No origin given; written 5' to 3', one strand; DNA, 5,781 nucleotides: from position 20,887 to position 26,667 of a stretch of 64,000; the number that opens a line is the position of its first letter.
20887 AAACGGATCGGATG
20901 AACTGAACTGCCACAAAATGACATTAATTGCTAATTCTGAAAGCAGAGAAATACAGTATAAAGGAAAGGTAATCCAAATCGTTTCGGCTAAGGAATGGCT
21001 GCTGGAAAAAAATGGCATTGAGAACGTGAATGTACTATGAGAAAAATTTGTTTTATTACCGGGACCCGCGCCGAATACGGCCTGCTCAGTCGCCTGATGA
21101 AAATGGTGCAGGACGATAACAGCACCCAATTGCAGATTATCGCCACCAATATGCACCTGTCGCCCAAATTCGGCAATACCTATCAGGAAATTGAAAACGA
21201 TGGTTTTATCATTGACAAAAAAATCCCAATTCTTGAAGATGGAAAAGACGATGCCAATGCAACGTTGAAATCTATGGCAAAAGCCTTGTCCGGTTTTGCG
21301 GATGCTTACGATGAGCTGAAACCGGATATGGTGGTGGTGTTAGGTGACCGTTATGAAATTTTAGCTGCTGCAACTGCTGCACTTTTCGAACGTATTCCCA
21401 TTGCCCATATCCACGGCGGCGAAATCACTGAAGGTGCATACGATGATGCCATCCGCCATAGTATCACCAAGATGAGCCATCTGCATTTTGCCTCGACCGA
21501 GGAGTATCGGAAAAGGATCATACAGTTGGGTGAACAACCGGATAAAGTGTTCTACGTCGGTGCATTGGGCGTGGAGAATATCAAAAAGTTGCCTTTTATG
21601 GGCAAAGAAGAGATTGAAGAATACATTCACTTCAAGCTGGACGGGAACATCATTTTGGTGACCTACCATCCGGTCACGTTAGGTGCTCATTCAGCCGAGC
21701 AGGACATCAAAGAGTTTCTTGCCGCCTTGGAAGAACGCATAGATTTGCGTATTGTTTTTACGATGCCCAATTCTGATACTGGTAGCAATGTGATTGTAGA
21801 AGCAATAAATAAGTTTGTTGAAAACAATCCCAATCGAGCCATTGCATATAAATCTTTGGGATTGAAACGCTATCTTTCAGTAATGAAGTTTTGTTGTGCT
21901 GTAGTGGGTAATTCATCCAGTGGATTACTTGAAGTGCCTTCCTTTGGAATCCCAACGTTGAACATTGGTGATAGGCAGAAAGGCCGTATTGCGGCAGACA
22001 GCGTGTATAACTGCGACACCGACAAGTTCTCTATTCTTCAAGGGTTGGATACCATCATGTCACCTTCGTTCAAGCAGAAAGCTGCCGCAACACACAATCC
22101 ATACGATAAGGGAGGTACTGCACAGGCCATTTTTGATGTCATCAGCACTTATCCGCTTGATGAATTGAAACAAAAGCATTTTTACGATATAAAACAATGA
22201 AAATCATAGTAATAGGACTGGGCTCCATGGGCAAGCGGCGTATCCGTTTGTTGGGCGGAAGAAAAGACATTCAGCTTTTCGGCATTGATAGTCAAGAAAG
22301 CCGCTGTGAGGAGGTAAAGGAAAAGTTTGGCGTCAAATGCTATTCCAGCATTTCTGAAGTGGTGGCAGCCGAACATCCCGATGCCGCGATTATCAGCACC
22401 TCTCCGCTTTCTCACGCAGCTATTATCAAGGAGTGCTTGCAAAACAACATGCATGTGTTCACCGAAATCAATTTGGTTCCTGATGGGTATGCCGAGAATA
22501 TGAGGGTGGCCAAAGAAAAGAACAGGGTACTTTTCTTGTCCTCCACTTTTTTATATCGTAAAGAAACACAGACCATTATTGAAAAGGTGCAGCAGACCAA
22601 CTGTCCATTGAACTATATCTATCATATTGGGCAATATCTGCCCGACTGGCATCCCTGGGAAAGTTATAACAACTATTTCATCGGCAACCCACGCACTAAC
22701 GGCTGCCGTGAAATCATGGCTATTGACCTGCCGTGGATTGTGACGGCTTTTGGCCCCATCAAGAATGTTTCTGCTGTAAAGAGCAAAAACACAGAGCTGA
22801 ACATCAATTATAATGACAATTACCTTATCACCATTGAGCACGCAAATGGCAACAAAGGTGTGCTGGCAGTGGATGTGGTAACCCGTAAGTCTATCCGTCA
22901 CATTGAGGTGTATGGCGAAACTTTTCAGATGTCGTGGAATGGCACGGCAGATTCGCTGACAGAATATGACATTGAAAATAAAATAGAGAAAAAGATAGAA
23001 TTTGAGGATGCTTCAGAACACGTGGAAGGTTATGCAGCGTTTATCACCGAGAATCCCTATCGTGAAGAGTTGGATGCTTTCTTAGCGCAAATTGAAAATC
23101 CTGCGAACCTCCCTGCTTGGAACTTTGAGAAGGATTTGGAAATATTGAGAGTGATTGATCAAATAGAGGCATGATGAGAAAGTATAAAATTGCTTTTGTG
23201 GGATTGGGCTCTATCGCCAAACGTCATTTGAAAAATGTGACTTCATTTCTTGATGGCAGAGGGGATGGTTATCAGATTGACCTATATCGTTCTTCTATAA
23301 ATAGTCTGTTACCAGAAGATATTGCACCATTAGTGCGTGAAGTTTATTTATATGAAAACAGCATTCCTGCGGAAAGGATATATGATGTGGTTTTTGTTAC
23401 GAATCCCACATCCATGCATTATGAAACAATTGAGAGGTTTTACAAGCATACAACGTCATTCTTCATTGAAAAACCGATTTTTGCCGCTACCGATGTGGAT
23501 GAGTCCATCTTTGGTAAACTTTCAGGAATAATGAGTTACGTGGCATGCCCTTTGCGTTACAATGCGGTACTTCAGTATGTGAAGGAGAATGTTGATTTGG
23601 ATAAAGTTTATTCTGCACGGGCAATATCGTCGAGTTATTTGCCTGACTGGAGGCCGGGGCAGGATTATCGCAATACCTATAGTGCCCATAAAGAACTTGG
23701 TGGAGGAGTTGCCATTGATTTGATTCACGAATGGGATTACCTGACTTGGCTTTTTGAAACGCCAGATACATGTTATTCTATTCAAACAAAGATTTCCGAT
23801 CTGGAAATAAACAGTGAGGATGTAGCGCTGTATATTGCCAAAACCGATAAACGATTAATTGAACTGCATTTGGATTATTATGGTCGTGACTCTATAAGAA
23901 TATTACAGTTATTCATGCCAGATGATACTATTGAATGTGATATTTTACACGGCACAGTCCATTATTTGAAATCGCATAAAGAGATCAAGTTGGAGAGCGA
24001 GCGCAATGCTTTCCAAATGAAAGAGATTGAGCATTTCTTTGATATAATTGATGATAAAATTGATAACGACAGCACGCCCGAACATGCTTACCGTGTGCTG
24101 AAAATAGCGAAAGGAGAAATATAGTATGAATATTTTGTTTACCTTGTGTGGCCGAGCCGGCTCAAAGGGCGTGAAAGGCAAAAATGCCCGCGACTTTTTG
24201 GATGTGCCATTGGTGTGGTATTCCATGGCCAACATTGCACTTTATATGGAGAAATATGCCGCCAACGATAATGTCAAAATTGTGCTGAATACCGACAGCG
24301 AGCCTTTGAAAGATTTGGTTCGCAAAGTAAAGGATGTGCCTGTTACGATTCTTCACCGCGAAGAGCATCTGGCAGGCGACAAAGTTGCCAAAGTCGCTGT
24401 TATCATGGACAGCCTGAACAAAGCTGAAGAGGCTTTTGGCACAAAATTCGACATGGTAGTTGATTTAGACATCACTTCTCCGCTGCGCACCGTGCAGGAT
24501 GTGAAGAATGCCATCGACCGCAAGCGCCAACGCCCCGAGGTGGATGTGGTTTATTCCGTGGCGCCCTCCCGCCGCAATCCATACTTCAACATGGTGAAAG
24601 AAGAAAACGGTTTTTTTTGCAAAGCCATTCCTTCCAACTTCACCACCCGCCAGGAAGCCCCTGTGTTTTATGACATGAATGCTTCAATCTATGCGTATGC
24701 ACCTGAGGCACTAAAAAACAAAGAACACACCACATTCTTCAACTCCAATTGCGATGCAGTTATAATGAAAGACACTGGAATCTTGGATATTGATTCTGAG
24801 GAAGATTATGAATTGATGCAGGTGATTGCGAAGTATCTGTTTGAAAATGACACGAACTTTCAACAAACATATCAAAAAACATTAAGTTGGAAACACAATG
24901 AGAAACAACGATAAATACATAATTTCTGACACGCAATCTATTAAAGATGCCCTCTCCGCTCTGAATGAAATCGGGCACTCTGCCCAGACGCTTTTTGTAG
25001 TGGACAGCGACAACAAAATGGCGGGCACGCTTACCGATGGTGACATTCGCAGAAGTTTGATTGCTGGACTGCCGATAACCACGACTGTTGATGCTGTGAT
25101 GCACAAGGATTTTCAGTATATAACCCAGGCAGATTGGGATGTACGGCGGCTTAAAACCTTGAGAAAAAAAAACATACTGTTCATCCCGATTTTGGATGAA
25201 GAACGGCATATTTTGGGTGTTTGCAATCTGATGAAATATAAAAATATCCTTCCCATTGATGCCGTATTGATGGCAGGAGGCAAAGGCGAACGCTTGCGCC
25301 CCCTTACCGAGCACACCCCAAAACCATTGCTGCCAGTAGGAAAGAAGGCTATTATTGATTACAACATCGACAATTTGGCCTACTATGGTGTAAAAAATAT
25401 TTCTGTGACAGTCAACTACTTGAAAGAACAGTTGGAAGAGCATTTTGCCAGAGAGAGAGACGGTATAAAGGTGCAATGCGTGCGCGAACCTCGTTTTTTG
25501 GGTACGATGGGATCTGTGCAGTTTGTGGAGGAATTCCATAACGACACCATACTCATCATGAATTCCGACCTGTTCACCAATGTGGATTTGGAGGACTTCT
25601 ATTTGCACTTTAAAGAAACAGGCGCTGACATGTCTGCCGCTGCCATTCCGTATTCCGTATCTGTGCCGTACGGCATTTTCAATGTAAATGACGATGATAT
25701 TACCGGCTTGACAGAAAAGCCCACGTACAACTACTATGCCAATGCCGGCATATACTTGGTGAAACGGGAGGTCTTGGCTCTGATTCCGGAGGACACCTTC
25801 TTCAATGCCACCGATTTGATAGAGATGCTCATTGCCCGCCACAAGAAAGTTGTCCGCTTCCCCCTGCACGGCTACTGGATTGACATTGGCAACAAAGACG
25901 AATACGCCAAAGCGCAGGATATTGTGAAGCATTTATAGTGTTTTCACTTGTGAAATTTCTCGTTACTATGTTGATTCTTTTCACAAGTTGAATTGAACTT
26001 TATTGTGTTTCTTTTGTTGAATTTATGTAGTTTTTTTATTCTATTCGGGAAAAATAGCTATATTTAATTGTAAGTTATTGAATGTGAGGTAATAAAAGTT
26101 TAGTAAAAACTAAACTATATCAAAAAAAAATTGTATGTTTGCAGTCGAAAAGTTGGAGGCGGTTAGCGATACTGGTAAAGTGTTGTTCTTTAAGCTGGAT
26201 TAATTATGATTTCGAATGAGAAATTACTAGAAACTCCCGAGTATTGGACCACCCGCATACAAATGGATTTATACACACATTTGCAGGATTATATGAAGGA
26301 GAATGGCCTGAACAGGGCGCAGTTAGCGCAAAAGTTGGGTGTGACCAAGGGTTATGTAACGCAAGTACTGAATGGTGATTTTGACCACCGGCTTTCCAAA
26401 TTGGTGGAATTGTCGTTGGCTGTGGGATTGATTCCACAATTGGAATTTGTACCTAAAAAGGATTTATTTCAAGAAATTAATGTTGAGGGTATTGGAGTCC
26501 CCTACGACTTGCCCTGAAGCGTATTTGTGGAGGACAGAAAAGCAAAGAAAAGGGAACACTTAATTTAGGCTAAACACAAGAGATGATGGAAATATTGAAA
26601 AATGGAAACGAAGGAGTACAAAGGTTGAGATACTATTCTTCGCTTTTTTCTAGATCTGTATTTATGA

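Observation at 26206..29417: XRE / PD-(D/E)xK-like / Beta-protein-like / RES-domain four-gene operon: candidate undescribed NAD+-targeting defence system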

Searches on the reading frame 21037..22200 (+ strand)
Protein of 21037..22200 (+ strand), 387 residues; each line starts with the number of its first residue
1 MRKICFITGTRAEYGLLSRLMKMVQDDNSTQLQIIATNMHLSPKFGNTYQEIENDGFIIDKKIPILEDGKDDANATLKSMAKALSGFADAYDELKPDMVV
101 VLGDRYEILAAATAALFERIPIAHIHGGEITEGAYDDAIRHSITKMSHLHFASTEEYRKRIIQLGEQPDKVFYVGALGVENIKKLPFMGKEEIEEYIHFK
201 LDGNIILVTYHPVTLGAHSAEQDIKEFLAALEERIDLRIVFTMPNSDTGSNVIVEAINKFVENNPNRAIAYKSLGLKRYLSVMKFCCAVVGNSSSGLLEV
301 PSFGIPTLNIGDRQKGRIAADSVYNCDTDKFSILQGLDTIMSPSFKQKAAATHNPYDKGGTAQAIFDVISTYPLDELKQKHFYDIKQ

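Call 74: search_protein_families(library=pfam, proteins=[window:21037-22200:+], max_evalue=0.001)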
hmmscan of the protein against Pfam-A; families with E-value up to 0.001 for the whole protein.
window:21037-22200:+ (387 aa): 2 families
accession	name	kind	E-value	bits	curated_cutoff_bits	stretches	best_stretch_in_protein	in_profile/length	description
PF02350.25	Epimerase_2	-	3.3e-88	296.3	30.6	1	23-369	2-346/347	UDP-N-acetylglucosamine 2-epimerase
PF02875.26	Mur_ligase_C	-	0.0007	20.9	28.4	0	71-176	16-126/127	Mur ligase, glutamate ligase domain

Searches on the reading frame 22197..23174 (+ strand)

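Call 74: search_protein_families(library=pfam, proteins=[window:22197-23174:+], max_evalue=0.001)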
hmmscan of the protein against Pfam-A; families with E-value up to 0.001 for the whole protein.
window:22197-23174:+ (325 aa): 4 families
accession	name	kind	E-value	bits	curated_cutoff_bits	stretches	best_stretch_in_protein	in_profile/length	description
PF01408.29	GFO_IDH_MocA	-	4.7e-17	63.2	24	1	2-113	2-117/120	Oxidoreductase family, NAD-binding Rossmann fold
PF02254.24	TrkA_N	-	0.00035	21.3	23.8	1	3-46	1-42/116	TrkA-N domain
PF03446.21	NAD_binding_2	-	0.00047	20.6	21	1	2-64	1-57/161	NAD binding domain of 6-phosphogluconate dehydrogenase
PF03435.24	Sacchrp_dh_NADP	-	0.00081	20.2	25.1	0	3-91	1-98/129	Saccharopine dehydrogenase NADP binding domain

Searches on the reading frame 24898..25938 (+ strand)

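Call 74: search_protein_families(library=pfam, proteins=[window:24898-25938:+], max_evalue=0.001)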
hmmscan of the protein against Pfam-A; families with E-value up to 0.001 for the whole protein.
window:24898-25938:+ (346 aa): 3 families
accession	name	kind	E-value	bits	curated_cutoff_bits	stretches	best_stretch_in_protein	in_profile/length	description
PF00483.29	NTP_transferase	-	4.4e-38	131.7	21.2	1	122-342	2-241/245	Nucleotidyl transferase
PF12804.13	NTP_transf_3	-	1.1e-09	39.1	27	1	122-249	1-122/160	MobA-like NTP transferase domain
PF00571.33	CBS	-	2.7e-07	31.2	24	1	8-54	11-55/57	CBS domain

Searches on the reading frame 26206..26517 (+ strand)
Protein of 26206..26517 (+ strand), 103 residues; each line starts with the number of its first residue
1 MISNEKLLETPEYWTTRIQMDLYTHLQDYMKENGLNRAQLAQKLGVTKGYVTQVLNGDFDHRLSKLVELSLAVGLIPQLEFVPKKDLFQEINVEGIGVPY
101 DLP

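Call 3: search_protein_families(library=pfam, proteins=[window:26206-26517:+], max_evalue=0.1)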
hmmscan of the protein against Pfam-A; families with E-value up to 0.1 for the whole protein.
window:26206-26517:+ (103 aa): 9 families
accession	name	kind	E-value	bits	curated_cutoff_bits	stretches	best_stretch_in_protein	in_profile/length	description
PF01381.28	HTH_3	-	3.2e-06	27.5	23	1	26-69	1-44/55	Helix-turn-helix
PF13744.12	HTH_37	-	6.6e-05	23.1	27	1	16-68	13-66/80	Helix-turn-helix domain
PF13560.12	HTH_31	-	0.00029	21.5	27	1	25-58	5-38/64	Helix-turn-helix domain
PF13443.12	HTH_26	-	0.0041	17.8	22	1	25-67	1-44/63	Cro/C1-type HTH DNA-binding domain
PF22083.2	I-HmuI_NUMOD-like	-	0.051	13.6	27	1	41-61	19-39/46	DNA endonuclease I-HmuI-like, NUMOD-like domain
PF17762.8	HTH_ParB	-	0.054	14.1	22.6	1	26-55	12-41/102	ParB HTH domain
PF24028.1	DUF7339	-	0.055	14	27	1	20-65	4-49/115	Domain of unknown function (DUF7339)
PF13412.12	HTH_24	-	0.066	13.2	21.9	0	28-53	14-36/48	Winged helix-turn-helix DNA-binding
PF12802.13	MarR_2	-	0.072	13.7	27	0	32-56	16-42/61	MarR family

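Call 4: search_protein_families(library=ncbifam, proteins=[window:26206-26517:+], max_evalue=0.1)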
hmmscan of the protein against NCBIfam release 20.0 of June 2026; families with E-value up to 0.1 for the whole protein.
window:26206-26517:+ (103 aa): 5 families
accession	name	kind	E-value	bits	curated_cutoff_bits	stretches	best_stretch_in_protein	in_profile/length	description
NF038310.1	lysogeny_AimR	equivalog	8e-05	21.8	70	1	26-69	1-44/365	AimR family lysis-lysogeny pheromone receptor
TIGR03070.1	couple_hipB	subfamily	0.00021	21.2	71.65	1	25-75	6-56/58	type II toxin-antitoxin system Y4mF family antitoxin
TIGR04111.1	BcepMu_gp16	hypoth_equivalog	0.012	15.5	34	1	28-58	7-37/55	phage-associated protein, BcepMu gp16 family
NF005988.0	PRK08099.1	equivalog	0.014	14.5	201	1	22-61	3-42/411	multifunctional transcriptional regulator/nicotinamide-nucleotide adenylyltransferase/ribosylnicotinamide kinase NadR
TIGR02607.1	antidote_HigA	equivalog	0.018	14.9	47.7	1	26-58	12-44/81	HigA family addiction module antitoxin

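Call 5: search_protein_families(library=padloc, proteins=[window:26206-26517:+], max_evalue=0.1)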
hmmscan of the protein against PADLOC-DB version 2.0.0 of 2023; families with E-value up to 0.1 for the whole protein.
window:26206-26517:+ (103 aa): 4 families
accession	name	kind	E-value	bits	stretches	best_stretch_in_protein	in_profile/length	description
PDLC04760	PDC-M64C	-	0.00081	17.7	1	16-73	21-78/93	-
PDLC02926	HTH_VI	-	0.0032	15.7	1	27-72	7-52/92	-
PDLC04758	PDC-M64B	-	0.01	14.3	1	20-74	29-83/123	-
PDLC03955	RmrA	-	0.051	10.8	1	33-75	32-74/371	-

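Call 40: search_protein_families(library=pfam, alignment_id=A2, max_evalue=0.001)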
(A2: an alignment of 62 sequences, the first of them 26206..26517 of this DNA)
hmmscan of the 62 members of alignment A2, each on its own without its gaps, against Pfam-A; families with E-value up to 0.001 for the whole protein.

A. member 1, window:26206-26517:+ (103 aa): 3 families
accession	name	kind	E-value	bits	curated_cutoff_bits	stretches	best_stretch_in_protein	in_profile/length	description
PF01381.28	HTH_3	-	3.2e-06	27.5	23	1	26-69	1-44/55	Helix-turn-helix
PF13744.12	HTH_37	-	6.6e-05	23.1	27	1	16-68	13-66/80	Helix-turn-helix domain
PF13560.12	HTH_31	-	0.00029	21.5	27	1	25-58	5-38/64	Helix-turn-helix domain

B. families by the number of members that match (of 62 scanned): 37 families (the first 25 are shown)
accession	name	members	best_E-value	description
PF01420.25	Methylase_S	3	2.5e-22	Type I restriction modification DNA specificity domain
PF13612.12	DDE_Tnp_1_3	2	1.1e-69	Transposase DDE domain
PF01609.27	DDE_Tnp_1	2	2.1e-26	Transposase DDE domain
PF01381.28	HTH_3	2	3.2e-06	Helix-turn-helix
PF19898.4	DUF6371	1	4.6e-65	Domain of unknown function (DUF6371)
PF25589.1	DUF7935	1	3.1e-58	Family of unknown function (DUF7935)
PF01370.27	Epimerase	1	9.7e-57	NAD dependent epimerase/dehydratase family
PF01596.23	Methyltransf_3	1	8.1e-46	O-methyltransferase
PF04245.18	NA37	1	1.6e-36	37-kD nucleoid-associated bacterial protein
PF21957.2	Zn_ribbon_16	1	2e-23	Zinc beta-ribbon finger, putative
PF01910.22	Thiamine_BP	1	2.6e-22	Thiamine-binding protein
PF00589.27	Phage_integrase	1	3.9e-19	Phage integrase family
PF00239.26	Resolvase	1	5e-18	Resolvase, N terminal domain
PF04432.18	FrhB_FdhB_C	1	5.3e-18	Coenzyme F420 hydrogenase/dehydrogenase, beta subunit C terminus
PF00881.29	Nitroreductase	1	1.1e-16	Nitroreductase family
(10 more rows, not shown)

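Call 100: search_protein_families(library=phrogs, proteins=[window:26206-26517:+], max_evalue=0.001)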
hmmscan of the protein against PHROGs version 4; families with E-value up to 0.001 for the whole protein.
window:26206-26517:+ (103 aa): 12 families
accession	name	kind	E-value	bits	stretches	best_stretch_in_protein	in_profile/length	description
phrog_2339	-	DNA, RNA and nucleotide metabolism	1.5e-08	35.5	1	17-83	21-88/98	HTH DNA binding protein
phrog_3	-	transcription regulation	1.1e-06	29.7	1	11-92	78-150/430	transcriptional repressor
phrog_1373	-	transcription regulation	1.2e-06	29.7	1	26-85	68-127/166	transcriptional regulator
phrog_296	-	integration and excision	1.3e-06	28.4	1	15-60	221-266/626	DNA transposition protein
phrog_8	-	transcription regulation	6.4e-06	26.8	1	15-70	70-125/346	transcriptional regulator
phrog_4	-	transcription regulation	2.3e-05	24.6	1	18-74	133-185/400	transcriptional repressor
phrog_4779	-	transcription regulation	2.5e-05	25.7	1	21-67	2-49/98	transcriptional regulator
phrog_925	-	DNA, RNA and nucleotide metabolism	4.7e-05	24.1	1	26-78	9-61/67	HTH DNA binding protein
phrog_1728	-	transcription regulation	0.00013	22.1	1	22-70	4-52/380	transcriptional regulator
phrog_2439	-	transcription regulation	0.00013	22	1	25-73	11-59/367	transcriptional regulator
phrog_2328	-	transcription regulation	0.0004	21.2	1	20-75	14-69/128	transcriptional repressor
phrog_4031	-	unknown function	0.00045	19.8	1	19-80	516-578/626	-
